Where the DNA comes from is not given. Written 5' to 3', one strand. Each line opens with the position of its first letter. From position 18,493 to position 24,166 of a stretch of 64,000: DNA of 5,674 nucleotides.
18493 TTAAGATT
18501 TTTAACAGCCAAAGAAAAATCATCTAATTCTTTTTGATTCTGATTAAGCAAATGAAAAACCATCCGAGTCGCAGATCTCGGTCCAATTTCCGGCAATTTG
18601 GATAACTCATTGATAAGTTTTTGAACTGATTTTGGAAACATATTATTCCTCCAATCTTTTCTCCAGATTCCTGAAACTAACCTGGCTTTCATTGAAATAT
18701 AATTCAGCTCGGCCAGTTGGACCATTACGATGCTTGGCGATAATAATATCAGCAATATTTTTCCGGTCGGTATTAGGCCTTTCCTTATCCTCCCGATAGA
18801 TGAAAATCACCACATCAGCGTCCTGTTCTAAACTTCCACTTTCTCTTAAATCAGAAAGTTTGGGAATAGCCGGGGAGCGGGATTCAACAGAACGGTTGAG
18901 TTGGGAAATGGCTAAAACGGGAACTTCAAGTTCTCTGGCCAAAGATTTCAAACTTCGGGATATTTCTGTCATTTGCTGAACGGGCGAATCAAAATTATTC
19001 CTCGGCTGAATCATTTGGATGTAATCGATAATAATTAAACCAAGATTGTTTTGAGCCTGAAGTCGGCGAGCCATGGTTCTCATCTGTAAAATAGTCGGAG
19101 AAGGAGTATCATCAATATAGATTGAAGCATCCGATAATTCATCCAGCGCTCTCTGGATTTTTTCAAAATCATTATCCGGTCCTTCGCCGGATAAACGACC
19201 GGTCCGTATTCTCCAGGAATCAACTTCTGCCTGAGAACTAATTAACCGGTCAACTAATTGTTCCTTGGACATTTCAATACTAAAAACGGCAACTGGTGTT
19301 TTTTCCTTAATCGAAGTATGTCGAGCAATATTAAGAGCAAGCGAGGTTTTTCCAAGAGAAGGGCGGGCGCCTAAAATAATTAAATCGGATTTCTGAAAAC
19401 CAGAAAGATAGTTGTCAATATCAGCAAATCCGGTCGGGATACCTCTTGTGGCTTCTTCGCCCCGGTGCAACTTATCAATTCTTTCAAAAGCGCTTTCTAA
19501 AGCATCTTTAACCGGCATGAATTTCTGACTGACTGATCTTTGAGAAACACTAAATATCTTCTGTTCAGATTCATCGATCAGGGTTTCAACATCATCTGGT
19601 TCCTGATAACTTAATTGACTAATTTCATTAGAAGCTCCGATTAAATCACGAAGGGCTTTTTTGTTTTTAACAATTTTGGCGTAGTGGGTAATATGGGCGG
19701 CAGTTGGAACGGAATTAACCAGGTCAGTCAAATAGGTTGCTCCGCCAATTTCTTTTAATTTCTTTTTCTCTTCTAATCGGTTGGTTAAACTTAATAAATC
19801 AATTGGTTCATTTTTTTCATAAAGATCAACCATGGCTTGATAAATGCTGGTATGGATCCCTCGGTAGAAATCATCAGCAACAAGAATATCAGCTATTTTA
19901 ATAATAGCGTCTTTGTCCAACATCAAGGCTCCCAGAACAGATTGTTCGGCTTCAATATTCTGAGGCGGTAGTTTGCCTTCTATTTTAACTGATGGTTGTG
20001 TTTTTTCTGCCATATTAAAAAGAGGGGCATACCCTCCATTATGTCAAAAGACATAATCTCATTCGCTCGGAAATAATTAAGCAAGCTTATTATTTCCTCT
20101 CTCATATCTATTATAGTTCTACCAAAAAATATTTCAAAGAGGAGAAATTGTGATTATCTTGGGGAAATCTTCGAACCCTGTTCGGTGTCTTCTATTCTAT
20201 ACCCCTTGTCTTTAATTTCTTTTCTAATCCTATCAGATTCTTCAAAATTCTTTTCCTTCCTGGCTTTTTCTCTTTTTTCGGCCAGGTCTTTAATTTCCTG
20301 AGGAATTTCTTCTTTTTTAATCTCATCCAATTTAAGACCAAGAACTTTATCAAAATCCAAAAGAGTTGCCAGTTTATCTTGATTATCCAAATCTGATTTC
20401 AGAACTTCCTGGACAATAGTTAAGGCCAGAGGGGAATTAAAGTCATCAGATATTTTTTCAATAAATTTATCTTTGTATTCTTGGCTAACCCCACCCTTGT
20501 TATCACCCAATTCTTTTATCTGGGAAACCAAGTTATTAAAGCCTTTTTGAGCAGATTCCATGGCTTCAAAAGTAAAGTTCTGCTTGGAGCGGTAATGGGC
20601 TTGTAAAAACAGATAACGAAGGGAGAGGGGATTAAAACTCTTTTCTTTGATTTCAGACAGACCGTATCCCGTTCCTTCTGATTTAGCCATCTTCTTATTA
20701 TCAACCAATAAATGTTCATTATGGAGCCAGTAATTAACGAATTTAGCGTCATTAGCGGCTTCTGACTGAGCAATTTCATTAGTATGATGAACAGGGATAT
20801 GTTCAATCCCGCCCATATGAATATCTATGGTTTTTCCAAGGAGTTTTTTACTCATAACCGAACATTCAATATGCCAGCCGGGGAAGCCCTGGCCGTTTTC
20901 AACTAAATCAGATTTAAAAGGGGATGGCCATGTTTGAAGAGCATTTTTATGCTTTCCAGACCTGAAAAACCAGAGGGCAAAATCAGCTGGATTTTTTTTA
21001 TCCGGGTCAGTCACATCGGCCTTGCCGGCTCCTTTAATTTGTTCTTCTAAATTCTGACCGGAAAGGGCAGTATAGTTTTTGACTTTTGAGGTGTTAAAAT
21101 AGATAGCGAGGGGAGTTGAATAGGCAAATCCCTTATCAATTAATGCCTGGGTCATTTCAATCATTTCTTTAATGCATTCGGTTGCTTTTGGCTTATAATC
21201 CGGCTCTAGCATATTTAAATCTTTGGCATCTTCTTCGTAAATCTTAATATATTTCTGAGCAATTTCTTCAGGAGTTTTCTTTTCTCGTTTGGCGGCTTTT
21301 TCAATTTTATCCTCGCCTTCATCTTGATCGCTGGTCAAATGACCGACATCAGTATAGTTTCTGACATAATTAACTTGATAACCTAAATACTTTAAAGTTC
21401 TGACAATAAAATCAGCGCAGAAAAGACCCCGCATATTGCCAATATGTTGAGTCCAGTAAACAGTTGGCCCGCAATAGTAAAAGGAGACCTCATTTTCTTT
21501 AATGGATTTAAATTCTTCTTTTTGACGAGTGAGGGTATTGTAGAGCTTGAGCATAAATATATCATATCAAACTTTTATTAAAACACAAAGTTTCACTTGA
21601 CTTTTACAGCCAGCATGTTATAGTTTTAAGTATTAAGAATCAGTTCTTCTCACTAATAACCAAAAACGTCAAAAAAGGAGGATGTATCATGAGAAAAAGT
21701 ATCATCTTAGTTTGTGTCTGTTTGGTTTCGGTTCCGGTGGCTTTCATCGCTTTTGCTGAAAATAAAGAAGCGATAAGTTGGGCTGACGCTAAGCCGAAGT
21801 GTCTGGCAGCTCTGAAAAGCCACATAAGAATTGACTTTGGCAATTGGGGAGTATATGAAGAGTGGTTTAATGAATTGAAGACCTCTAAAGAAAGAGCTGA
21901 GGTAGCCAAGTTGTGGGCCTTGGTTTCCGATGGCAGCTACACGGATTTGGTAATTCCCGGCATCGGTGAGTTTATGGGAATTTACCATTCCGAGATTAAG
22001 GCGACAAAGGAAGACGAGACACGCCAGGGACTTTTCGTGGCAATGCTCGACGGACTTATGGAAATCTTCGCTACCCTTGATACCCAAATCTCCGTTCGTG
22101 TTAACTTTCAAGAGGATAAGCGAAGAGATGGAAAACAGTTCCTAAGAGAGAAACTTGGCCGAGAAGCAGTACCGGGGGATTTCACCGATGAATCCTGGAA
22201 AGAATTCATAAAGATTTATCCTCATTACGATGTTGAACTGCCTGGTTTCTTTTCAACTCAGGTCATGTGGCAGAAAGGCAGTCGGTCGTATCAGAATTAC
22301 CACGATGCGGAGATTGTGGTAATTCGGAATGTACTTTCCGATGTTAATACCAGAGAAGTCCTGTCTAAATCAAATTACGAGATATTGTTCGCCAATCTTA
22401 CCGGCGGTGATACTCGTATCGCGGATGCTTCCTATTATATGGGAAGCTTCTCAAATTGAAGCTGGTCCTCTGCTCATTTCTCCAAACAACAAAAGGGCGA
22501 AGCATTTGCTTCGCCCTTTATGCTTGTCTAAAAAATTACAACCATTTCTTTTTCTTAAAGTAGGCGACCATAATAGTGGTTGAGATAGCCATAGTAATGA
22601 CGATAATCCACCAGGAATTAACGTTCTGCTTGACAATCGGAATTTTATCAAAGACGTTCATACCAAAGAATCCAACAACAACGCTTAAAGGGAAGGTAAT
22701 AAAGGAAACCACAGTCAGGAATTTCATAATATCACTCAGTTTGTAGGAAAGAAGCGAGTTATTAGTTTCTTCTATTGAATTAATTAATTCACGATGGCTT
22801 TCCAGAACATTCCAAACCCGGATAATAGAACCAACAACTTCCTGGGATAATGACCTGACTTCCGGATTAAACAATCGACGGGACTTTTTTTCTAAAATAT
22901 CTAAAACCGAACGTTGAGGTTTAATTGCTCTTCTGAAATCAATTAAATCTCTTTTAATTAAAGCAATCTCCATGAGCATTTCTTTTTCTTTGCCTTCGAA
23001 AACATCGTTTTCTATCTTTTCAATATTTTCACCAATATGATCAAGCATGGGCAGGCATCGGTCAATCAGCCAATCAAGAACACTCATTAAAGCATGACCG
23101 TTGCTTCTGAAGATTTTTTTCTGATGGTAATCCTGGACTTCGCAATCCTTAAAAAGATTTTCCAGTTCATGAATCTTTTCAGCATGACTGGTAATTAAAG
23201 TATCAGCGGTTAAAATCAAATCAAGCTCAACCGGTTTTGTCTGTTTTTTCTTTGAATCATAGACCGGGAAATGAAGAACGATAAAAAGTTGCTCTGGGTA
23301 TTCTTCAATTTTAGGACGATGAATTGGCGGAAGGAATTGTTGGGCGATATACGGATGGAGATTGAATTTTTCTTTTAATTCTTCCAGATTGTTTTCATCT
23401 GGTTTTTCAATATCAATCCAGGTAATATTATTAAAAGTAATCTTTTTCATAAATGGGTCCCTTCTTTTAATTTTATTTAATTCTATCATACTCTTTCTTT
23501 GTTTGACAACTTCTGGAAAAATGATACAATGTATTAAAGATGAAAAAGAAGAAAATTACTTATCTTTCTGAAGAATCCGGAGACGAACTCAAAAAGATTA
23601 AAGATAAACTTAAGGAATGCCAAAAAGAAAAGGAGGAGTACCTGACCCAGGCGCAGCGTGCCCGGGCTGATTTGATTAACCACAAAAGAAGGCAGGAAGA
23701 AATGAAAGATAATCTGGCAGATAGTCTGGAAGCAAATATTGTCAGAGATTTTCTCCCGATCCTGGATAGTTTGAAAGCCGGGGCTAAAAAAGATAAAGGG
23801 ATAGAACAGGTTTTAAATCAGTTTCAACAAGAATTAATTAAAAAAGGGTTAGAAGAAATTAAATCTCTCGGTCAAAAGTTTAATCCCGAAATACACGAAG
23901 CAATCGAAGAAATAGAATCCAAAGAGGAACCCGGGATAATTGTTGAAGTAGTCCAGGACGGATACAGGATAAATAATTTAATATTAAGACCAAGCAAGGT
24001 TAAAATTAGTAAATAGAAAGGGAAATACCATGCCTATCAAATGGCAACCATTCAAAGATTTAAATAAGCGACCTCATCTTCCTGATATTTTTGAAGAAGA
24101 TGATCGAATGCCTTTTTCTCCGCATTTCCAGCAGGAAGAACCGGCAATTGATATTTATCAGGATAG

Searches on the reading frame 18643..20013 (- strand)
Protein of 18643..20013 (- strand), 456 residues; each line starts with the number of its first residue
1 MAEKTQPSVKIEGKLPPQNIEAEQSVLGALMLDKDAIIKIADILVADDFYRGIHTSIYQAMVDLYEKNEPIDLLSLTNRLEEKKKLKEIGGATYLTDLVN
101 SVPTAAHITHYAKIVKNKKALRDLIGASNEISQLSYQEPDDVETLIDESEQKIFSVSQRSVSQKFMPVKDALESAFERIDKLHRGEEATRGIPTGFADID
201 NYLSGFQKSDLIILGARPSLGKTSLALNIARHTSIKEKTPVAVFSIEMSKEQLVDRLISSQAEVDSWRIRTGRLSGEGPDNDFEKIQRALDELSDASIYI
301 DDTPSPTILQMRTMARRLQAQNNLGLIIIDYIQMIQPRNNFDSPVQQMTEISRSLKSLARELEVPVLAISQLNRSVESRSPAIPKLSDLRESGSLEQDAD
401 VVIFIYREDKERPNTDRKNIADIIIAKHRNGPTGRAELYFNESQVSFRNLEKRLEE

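Call 6: search_protein_families(library=pfam, proteins=[window:18643-20013:-], max_evalue=0.01)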
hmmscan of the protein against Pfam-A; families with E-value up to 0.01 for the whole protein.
window:18643-20013:- (456 aa): 4 families
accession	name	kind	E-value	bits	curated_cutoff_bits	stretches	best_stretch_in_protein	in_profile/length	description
PF03796.21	DnaB_C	-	1.3e-98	329.9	27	1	191-449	1-255/255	DnaB-like helicase C terminal domain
PF00772.26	DnaB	-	8.5e-38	129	23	1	16-116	2-102/103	DnaB-like helicase N terminal domain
PF13481.12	AAA_25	-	2e-10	41.1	27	1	197-372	20-190/195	AAA domain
PF19702.4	DUF6200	-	0.0052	16.9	26.9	0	386-412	48-74/76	Family of unknown function (DUF6200)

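Call 8: search_protein_families(library=ncbifam, proteins=[window:18643-20013:-], max_evalue=0.01)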
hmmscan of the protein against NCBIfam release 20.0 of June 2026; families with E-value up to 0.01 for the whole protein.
window:18643-20013:- (456 aa): 17 families
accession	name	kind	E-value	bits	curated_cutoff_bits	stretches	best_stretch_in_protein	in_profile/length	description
TIGR00665.1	DnaB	equivalog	5.7e-167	555.9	385.25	1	15-451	1-434/435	replicative DNA helicase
NF004384.0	PRK05748.1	equivalog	2e-161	537.6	525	1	12-455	6-447/452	replicative DNA helicase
NF005852.0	PRK07773.1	equivalog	7.4e-161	537.4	780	2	4-395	12-399/886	replicative DNA helicase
NF004109.0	PRK05595.1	equivalog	9.8e-142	472.7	737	1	17-451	9-439/444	replicative DNA helicase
TIGR03600.1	phage_DnaB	exception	7.5e-128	427.1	498.65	1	19-440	1-421/421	phage replicative helicase, DnaB family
NF006443.0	PRK08760.1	equivalog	5.9e-126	420.6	741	1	13-451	30-468/476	replicative DNA helicase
NF006606.0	PRK09165.1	equivalog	2.6e-124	415.5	540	1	9-453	14-490/497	replicative DNA helicase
NF005424.0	PRK07004.1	equivalog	5.2e-123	411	834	1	13-450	12-451/460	replicative DNA helicase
NF040583.1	dnaB_SPI-7_type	exception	1.3e-121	406.7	655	1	18-449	3-433/434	SPI-7-type island replicative DNA helicase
NF005369.0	PRK06904.1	equivalog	5.3e-118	394.7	809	1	14-452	23-466/474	replicative DNA helicase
NF005945.0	PRK08006.1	equivalog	7.3e-114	381.2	898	1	11-449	21-462/471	replicative DNA helicase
NF006458.0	PRK08840.1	equivalog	1.4e-112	376.8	884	1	14-449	18-455/464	replicative DNA helicase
NF006306.0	PRK08506.1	equivalog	2.7e-109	365.9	596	2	18-409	5-388/472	replicative DNA helicase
NF004967.0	PRK06321.1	equivalog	9.3e-104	347.9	751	1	4-450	4-465/472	replicative DNA helicase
NF005240.0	PRK06749.1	subfamily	8.9e-93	311.4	686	1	18-443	4-420/428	replicative DNA helicase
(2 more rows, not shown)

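Call 58: list_cluster_members(proteins=[P0001, P0121, window:18643-20013:-])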
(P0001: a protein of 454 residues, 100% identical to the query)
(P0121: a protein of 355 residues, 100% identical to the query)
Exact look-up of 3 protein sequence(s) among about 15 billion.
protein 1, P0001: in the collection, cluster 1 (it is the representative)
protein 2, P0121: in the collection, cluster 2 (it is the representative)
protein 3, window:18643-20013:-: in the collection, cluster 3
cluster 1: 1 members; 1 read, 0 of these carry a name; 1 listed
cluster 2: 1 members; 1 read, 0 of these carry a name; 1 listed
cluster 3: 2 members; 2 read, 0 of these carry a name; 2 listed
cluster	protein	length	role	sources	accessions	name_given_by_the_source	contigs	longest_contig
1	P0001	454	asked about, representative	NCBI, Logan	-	-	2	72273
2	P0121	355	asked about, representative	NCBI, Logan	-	-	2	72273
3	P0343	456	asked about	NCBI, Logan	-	-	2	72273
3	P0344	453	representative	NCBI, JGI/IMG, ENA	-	-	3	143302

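Call 88: find_homologous_proteins(query=window:18643-20013:-, max_evalue=1e-60)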
Query window:18643-20013:- (456 aa): 8000 proteins with E <= 1e-60 among 8000 candidates; the best 120 are listed.
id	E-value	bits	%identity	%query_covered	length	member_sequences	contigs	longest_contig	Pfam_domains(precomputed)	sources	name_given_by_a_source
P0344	5.6e-277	937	96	98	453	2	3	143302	PF03796.22,PF00772.27,PF13481.13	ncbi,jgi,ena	-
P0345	1.6e-252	856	86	100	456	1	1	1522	PF03796.22,PF00772.27,PF13481.13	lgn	-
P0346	1.4e-251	853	85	100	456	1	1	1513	PF03796.22,PF00772.27,PF13481.13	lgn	-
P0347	2.4e-251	852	84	100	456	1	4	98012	PF03796.22,PF00772.27,PF13481.13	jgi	-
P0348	9.4e-245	831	83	98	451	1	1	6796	PF03796.22,PF00772.27,PF13481.13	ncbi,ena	-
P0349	2.4e-234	796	78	98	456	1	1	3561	PF03796.22,PF00772.27,PF13481.13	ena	-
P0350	2.8e-234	796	79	98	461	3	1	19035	PF03796.22,PF00772.27,PF13481.13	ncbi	-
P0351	3.5e-234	796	78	100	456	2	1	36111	PF03796.22,PF00772.27,PF13481.13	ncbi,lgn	-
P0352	1.1e-233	794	80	98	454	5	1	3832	PF03796.22,PF00772.27,PF13481.13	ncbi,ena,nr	ncbi:replicative DNA helicase [Patescibacteria group bacterium]|nr:replicative DNA helicase [Patesci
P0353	1.5e-232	790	78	100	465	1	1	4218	PF03796.22,PF00772.27,PF13481.13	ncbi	-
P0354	2.0e-232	790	78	98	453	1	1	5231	PF03796.22,PF00772.27,PF13481.13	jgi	jgi:replicative DNA helicase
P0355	6.8e-232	788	77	98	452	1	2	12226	PF03796.22,PF00772.27,PF13481.13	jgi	-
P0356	8.5e-232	788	77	100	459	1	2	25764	PF03796.22,PF00772.27,PF13481.13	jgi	jgi:replicative DNA helicase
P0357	2.6e-231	786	78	98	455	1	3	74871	PF03796.22,PF00772.27,PF13481.13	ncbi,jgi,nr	ncbi:MAG: replicative DNA helicase [Parcubacteria group bacterium]|nr:replicative DNA helicase [Parc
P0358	1.0e-230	784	78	98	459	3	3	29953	PF03796.22,PF00772.27,PF13481.13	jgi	-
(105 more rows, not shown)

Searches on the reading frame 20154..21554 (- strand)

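Call 6: search_protein_families(library=pfam, proteins=[window:20154-21554:-], max_evalue=0.01)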
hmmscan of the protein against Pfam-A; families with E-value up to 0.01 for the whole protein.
window:20154-21554:- (466 aa): 6 families
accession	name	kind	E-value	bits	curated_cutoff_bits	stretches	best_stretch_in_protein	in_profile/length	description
PF01406.26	tRNA-synt_1e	-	5.4e-88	295.7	27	1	15-336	2-300/301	tRNA synthetases class I (C) catalytic domain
PF09334.17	tRNA-synt_1g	-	2.1e-14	53.5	20.1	2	35-161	13-130/391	tRNA synthetases class I (M)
PF01921.24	tRNA-synt_1f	-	4.8e-06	26.2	27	0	282-347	275-340/360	tRNA synthetases class I (K)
PF23493.1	CysS_C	-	0.00035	21.1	23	1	416-459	3-46/51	Cysteinyl-tRNA ligase anticodon binding domain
PF09190.17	DALR_2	-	0.00075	20.4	22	1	363-386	1-24/57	DALR domain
PF00750.26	tRNA-synt_1d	-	0.0012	18.4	23.3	1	7-130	5-124/349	tRNA synthetases class I (R), catalytic domain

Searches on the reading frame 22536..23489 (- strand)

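Call 81: search_protein_families(library=pfam, proteins=[window:22536-23489:-], max_evalue=0.01)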
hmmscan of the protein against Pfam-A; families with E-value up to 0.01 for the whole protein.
window:22536-23489:- (317 aa): 1 family
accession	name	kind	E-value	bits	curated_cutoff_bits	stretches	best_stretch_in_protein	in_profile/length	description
PF01544.23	CorA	-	8.9e-61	206.2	27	1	21-313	3-292/292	CorA-like Mg2+ transporter protein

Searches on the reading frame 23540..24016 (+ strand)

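Call 81: search_protein_families(library=pfam, proteins=[window:23540-24016:+], max_evalue=0.01)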
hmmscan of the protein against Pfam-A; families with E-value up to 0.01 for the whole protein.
window:23540-24016:+ (158 aa): 1 family
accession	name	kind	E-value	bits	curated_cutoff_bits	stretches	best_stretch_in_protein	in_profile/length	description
PF01025.24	GrpE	-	7.8e-30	104.2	25.8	1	11-158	7-165/165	GrpE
